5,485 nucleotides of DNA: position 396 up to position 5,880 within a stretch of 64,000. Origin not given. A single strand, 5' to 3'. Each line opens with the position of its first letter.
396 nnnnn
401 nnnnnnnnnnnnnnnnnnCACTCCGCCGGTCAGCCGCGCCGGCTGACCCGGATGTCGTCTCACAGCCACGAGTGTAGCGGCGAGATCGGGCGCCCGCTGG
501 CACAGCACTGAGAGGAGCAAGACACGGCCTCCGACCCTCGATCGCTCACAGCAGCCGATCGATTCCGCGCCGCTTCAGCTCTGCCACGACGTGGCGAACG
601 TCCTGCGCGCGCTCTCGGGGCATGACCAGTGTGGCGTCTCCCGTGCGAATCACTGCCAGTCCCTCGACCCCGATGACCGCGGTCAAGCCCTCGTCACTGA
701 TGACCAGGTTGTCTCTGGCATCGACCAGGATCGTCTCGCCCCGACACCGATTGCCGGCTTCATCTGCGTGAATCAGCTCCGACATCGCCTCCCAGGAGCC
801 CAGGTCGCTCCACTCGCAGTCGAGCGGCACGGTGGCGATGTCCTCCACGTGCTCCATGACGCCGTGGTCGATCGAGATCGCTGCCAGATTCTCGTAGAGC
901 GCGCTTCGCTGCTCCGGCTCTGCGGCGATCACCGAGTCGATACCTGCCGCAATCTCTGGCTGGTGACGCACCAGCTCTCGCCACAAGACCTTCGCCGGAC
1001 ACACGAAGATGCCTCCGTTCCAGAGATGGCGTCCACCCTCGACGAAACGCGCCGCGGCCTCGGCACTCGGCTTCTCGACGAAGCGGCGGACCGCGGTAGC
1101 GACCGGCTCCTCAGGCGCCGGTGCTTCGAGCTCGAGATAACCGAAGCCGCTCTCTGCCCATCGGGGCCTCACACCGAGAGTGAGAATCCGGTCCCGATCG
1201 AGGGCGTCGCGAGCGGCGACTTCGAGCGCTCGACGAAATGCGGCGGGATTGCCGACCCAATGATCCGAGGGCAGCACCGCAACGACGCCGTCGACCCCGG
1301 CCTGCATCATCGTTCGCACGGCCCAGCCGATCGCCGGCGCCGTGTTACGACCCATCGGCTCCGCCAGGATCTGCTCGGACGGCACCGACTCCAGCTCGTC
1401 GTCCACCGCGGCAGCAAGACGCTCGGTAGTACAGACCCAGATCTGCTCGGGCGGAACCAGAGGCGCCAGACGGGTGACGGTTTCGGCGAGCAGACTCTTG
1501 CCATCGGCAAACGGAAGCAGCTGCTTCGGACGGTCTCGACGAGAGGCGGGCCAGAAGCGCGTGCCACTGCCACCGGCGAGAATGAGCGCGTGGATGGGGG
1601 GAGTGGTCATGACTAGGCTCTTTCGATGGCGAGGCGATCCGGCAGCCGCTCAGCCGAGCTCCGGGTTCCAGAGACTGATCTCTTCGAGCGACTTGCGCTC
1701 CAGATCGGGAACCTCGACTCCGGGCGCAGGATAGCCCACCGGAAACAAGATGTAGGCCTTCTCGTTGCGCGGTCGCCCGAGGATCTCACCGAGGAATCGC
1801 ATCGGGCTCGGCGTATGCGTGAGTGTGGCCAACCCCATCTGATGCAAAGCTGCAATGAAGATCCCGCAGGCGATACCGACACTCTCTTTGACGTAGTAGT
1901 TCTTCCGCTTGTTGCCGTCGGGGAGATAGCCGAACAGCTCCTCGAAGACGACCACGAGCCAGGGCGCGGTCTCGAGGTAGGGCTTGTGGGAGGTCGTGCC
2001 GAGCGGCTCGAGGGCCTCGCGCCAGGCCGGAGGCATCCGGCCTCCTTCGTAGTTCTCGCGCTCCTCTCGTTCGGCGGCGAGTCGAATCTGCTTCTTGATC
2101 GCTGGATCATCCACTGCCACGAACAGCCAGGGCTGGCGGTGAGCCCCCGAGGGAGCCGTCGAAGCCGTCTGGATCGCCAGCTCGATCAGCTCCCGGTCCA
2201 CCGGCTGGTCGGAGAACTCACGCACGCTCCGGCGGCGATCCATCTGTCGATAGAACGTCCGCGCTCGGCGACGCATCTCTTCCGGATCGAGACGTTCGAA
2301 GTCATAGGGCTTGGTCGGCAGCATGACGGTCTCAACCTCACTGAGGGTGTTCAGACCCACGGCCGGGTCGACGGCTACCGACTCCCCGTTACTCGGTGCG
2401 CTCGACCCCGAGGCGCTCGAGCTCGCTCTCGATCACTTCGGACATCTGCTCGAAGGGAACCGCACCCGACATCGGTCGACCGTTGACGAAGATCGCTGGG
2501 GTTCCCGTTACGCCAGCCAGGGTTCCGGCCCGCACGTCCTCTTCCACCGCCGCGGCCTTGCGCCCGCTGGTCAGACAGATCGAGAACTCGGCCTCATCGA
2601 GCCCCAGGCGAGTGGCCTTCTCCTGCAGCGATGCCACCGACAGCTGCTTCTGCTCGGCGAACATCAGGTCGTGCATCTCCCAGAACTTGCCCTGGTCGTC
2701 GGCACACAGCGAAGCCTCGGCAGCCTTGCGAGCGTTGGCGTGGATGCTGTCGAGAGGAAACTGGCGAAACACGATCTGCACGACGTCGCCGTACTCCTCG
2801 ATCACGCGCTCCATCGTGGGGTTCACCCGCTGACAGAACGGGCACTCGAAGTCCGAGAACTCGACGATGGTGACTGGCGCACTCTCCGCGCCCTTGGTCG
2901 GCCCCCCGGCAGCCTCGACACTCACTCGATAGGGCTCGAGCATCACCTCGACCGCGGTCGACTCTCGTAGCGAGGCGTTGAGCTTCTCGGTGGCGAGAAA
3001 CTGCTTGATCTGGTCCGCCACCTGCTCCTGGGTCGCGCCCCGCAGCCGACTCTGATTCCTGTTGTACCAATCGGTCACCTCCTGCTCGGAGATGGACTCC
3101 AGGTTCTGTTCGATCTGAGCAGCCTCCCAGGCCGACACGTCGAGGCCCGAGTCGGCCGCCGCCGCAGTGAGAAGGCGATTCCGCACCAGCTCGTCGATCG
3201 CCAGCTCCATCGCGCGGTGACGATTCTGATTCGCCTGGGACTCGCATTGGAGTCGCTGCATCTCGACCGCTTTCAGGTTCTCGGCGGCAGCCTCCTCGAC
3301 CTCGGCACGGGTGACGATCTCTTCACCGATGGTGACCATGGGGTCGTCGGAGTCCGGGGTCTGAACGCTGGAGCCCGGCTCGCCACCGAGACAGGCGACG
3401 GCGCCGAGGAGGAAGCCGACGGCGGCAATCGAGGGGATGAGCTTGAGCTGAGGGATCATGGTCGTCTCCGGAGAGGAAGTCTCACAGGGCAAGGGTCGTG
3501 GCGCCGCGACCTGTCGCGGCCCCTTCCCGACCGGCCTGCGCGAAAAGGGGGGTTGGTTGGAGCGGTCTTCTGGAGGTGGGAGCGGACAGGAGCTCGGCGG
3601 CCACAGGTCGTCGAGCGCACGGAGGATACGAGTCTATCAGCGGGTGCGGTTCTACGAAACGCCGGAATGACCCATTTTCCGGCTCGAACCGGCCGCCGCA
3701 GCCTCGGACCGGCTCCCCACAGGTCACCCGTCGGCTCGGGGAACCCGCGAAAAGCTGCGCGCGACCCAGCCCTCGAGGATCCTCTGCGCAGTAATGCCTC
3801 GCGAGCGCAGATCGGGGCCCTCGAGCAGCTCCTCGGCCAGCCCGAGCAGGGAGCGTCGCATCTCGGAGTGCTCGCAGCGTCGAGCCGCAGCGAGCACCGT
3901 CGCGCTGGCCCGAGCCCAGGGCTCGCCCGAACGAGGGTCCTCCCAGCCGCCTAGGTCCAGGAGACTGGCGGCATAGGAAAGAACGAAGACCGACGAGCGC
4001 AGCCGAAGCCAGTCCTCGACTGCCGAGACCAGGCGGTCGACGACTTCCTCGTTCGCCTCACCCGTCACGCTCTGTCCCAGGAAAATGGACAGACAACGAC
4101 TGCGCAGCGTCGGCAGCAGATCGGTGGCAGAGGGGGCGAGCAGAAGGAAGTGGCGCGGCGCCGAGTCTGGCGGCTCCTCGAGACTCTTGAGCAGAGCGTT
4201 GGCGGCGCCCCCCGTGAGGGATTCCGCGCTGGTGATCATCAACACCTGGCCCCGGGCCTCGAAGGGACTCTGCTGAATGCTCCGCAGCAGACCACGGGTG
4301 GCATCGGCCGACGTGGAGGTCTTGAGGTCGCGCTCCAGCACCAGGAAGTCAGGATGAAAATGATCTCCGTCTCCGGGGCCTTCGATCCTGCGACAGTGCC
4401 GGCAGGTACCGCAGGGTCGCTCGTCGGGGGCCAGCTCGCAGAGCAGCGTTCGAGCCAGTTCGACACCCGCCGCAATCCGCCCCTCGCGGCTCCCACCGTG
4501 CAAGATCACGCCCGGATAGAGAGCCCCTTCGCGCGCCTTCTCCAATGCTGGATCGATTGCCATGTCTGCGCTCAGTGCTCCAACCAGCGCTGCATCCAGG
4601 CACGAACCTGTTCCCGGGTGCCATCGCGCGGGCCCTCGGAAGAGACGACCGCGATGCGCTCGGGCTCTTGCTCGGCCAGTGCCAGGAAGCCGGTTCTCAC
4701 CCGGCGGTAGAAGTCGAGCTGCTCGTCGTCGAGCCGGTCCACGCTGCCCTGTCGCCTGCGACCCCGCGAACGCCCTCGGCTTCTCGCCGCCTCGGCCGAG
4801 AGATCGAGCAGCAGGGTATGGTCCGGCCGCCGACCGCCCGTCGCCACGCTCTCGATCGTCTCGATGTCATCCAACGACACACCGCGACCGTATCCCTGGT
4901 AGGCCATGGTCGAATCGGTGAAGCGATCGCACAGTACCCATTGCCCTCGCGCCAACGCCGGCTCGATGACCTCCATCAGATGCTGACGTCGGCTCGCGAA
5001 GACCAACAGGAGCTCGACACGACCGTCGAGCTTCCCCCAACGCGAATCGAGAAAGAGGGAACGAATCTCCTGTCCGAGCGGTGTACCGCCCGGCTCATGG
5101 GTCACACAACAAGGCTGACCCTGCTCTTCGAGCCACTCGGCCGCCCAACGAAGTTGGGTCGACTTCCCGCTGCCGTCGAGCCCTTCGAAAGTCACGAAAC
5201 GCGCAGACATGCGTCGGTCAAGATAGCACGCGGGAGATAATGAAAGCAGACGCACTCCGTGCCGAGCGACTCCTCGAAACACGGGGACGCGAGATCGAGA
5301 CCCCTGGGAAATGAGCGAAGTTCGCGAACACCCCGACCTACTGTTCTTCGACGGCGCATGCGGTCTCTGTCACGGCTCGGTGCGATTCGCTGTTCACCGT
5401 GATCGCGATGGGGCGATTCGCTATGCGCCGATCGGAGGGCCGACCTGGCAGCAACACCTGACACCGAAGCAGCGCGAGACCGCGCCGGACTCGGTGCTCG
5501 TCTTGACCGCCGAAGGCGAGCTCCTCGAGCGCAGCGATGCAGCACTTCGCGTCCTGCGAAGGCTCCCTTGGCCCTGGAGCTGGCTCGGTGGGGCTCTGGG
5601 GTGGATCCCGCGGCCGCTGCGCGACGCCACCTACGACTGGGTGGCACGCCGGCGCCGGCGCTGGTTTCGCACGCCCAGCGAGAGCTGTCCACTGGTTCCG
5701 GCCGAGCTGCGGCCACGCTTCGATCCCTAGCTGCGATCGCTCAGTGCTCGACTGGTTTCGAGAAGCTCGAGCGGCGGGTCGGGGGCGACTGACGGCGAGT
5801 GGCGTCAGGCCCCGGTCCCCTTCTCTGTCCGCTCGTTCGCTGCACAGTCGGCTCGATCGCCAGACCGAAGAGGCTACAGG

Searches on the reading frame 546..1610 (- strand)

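Call 57: search_protein_families(library=pfam, max_evalue=0.00001, proteins=[window:546-1610:-])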
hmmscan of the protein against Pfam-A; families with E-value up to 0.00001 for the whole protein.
window:546-1610:- (354 aa): 3 families
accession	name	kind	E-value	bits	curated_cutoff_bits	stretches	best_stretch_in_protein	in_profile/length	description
PF00483.29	NTP_transferase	-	3.1e-38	132.2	21.2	1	8-283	2-242/245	Nucleotidyl transferase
PF22640.1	ManC_GMP_beta-helix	-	3.9e-17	62.4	27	1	291-345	1-55/55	MannoseP isomerase/GMP-like beta-helix domain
PF12804.13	NTP_transf_3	-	1.6e-10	41.8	27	1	8-135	1-114/160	MobA-like NTP transferase domain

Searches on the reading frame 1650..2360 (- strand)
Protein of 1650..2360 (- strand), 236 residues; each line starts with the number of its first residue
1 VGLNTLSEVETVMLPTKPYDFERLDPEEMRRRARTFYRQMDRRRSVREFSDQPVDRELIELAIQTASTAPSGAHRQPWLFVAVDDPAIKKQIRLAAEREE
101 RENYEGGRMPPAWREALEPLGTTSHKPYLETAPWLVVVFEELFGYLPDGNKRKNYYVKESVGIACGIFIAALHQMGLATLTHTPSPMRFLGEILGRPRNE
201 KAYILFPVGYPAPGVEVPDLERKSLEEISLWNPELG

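Call 57: search_protein_families(library=pfam, max_evalue=0.00001, proteins=[window:1650-2360:-])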
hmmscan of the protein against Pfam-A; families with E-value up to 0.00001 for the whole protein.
window:1650-2360:- (236 aa): 2 families
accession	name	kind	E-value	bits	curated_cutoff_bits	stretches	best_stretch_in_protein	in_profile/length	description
PF00881.29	Nitroreductase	-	9.2e-22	78.4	23.5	1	42-210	3-167/167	Nitroreductase family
PF14512.11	TM1586_NiRdase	-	3.8e-06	27.1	27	0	60-89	161-190/215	Putative TM nitroreductase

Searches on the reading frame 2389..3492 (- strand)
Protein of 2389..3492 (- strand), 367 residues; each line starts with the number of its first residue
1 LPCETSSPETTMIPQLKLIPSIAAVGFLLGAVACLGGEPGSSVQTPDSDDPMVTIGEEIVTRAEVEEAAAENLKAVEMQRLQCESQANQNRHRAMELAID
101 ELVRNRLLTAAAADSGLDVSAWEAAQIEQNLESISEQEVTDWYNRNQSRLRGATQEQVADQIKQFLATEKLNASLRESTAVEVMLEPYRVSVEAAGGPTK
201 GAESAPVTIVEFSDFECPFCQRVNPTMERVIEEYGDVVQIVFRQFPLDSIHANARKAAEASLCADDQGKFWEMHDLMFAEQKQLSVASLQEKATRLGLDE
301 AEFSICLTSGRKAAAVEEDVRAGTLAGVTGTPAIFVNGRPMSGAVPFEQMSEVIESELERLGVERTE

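Call 57: search_protein_families(library=pfam, max_evalue=0.00001, proteins=[window:2389-3492:-])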
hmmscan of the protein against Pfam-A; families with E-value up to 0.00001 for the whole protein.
window:2389-3492:- (367 aa): 5 families
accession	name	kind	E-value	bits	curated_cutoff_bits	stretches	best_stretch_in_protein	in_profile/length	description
PF13462.12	Thioredoxin_4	-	7.4e-29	101.5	23.2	1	196-355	4-164/165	Thioredoxin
PF01323.26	DSBA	-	4.1e-21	76.1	25.6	1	208-354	1-190/191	DSBA-like thioredoxin domain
PF13098.12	Thioredoxin_2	-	2.1e-07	31.7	27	1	208-353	8-103/104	Thioredoxin-like domain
PF13624.11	SurA_N_3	-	9.5e-07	29.2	27.2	1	42-171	32-161/162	SurA-like N-terminal domain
PF13623.11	SurA_N_2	-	4e-06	27.2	28.5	1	26-135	17-126/145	SurA-like N-terminal domain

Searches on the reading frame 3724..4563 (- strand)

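Call 57: search_protein_families(library=pfam, max_evalue=0.00001, proteins=[window:3724-4563:-])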
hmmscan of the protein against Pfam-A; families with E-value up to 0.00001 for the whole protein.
window:3724-4563:- (279 aa): 1 family
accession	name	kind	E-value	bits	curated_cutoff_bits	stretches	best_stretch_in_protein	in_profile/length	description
PF13177.12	DNA_pol3_delta2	-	5.3e-29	101.7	27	1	10-161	13-156/161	DNA polymerase III, delta subunit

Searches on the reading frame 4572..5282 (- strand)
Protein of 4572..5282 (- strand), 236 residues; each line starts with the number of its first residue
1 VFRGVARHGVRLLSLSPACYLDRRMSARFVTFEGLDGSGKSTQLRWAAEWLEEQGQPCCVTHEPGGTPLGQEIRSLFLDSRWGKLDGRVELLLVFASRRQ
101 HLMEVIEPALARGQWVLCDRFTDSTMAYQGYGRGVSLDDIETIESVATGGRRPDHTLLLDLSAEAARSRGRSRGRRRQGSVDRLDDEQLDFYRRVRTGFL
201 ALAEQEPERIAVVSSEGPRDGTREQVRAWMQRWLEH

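Call 57: search_protein_families(library=pfam, max_evalue=0.00001, proteins=[window:4572-5282:-])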
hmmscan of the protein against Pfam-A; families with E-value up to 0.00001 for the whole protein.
window:4572-5282:- (236 aa): 1 family
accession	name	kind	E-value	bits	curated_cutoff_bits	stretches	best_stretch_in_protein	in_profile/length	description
PF02223.23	Thymidylate_kin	-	5.7e-45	153.7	27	1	32-220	1-179/185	Thymidylate kinase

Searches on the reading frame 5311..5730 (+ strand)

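Call 57: search_protein_families(library=pfam, max_evalue=0.00001, proteins=[window:5311-5730:+])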
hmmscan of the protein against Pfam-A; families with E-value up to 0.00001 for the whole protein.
window:5311-5730:+ (139 aa): 1 family
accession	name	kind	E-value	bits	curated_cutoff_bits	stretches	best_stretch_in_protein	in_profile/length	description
PF04134.17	DCC1-like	-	3.8e-25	89.8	27.8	1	11-120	1-112/113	DCC1-like thiol-disulfide oxidoreductase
